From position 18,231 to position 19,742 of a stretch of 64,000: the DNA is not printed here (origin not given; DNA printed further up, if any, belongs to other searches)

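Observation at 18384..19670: Two non-homologous NAD enzymes end in the same 22-residue tail: PG-x3-SG-x-LQLAGG-(Q/R)(E/D)(K/R)-x2-A-x2-stop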

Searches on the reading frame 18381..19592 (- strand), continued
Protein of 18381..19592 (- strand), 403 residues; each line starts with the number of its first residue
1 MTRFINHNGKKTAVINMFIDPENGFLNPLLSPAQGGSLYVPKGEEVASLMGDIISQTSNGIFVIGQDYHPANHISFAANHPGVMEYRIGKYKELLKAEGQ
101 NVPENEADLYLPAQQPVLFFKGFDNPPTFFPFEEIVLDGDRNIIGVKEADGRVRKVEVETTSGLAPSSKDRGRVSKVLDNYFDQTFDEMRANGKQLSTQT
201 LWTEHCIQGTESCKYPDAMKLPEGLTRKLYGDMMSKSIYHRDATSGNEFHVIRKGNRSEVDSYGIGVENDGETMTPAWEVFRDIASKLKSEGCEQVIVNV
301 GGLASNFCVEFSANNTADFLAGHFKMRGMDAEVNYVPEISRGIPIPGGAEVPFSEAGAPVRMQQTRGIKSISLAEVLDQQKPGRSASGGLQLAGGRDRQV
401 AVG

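Call 66: predict_structure(alignment_id=A1)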
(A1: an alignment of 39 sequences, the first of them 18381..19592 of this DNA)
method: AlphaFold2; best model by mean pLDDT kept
length: 403 residues; sequences in the alignment: 39
mean_pLDDT: 92.3   pTM: 0.89
mean pLDDT of the five models: 92.3, 92.3, 91.9, 90.6, 90.4
residues with pLDDT >= 90: 359; 70-90: 20; 50-70: 4; < 50: 20
segments of 3 or more residues with pLDDT < 50: 384-403
pLDDT, mean of each block of 10 residues (from residue 1): 85 97 95 95 94 95 97 97 97 97 94 93 89 95 96 98 94 98 98 96 96 96 97 95 97 94 91 93 98 98 96 97 98 98 93 93 97 95 48 41 40
secondary structure, 60 per line:
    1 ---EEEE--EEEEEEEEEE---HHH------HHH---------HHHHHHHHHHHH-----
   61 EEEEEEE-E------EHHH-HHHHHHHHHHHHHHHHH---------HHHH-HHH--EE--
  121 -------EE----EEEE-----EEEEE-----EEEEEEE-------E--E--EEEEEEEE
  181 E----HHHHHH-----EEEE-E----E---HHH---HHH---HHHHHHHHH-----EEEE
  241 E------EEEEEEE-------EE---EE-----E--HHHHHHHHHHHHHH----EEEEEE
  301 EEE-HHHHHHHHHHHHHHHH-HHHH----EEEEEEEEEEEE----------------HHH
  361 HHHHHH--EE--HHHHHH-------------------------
elements in order: E4-7 E10-19 H44-55 E61-67 H81-97 H107-110 E134-137 E143-147 E153-159 E173-181 H186-191 E197-200 H223-231 E237-241 E248-254 H277-290 E295-303 H305-320 H322-325 E330-341 H358-366 H373-378
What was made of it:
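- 18381..19592 (-): Nicotinamidase (PncA-like, isochorismatase fold with insertions), 403 aa; carries the tail. AF2 pLDDT 92.3 for residues 1-383 (call 66).
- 18384..18449 (-): Nicotinamidase tail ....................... AF2 pLDDT below 50 for residues 384-403, with no secondary structure (call 66).
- On Ubiquitin-like precursor / LxGG processing site: The tail follows a disordered linker appended to an isochorismatase-fold enzyme (call 66).
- AF2 gives a confident nicotinamidase fold, with residues 384-403 at pLDDT below 50 (call 66). The tail is a disordered C-terminal peptide (call 66). No beta-grasp domain precedes the site (call 66).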

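Call 83: find_encoding_contigs(protein=P0079, flank=10000, max_places=1)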
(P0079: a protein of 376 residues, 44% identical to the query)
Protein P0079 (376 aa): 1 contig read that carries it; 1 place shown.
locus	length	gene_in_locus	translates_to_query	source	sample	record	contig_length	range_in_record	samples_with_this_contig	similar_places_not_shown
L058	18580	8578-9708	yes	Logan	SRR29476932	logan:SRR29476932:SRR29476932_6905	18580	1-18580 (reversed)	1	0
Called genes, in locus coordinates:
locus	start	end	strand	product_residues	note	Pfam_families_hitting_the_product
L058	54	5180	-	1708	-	PF01435:Peptidase_M48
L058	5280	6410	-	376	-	PF13793:Pribosyltran_N, PF00156:Pribosyltran, PF14572:Pribosyl_synth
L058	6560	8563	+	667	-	PF17767:NAPRTase_N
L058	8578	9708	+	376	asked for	-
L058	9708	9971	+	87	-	-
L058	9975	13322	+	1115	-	PF00795:CN_hydrolase, PF02540:NAD_synthase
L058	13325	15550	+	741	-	-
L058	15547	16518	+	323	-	PF01073:3Beta_HSD, PF01370:Epimerase, PF02719:Polysacc_synt_2, PF04321:RmlD_sub_bind, PF13460:NAD_binding_10, PF16363:GDP_Man_Dehyd, PF07993:NAD_binding_4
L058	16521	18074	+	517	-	-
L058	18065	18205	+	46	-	-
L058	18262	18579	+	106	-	?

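Call 84: find_encoding_contigs(protein=P0013, flank=10000, max_places=1)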
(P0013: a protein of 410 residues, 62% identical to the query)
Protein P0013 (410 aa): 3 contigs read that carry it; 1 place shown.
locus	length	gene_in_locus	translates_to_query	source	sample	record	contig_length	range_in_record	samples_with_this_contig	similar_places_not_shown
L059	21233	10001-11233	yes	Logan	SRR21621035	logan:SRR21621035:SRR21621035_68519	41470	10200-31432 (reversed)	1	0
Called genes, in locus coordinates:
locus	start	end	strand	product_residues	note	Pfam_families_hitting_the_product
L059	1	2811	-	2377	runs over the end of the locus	PF01368:DHH, PF02272:DHHA1, PF17768:RecJ_OB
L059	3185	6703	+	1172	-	-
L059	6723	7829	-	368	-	PF13793:Pribosyltran_N, PF00156:Pribosyltran, PF14572:Pribosyl_synth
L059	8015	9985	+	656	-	PF17767:NAPRTase_N, PF02749:QRPTase_N (weak)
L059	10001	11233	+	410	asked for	-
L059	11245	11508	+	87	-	-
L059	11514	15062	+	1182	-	PF00795:CN_hydrolase (weak), PF02540:NAD_synthase (weak)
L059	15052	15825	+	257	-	-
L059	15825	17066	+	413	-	PF12796:Ank_2 (faint)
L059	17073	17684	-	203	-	PF06055:ExoD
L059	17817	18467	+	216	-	PF01865:PhoU_div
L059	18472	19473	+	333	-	PF01384:PHO4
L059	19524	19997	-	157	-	PF00011:HSP20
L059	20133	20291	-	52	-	PF07896:DUF1674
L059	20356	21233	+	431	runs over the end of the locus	PF01029:NusB, PF01728:FtsJ (weak), PF01189:Methyltr_RsmB-F, PF09445:Methyltransf_15 (weak), PF13847:Methyltransf_31, PF13649:Methyltransf_25 (weak)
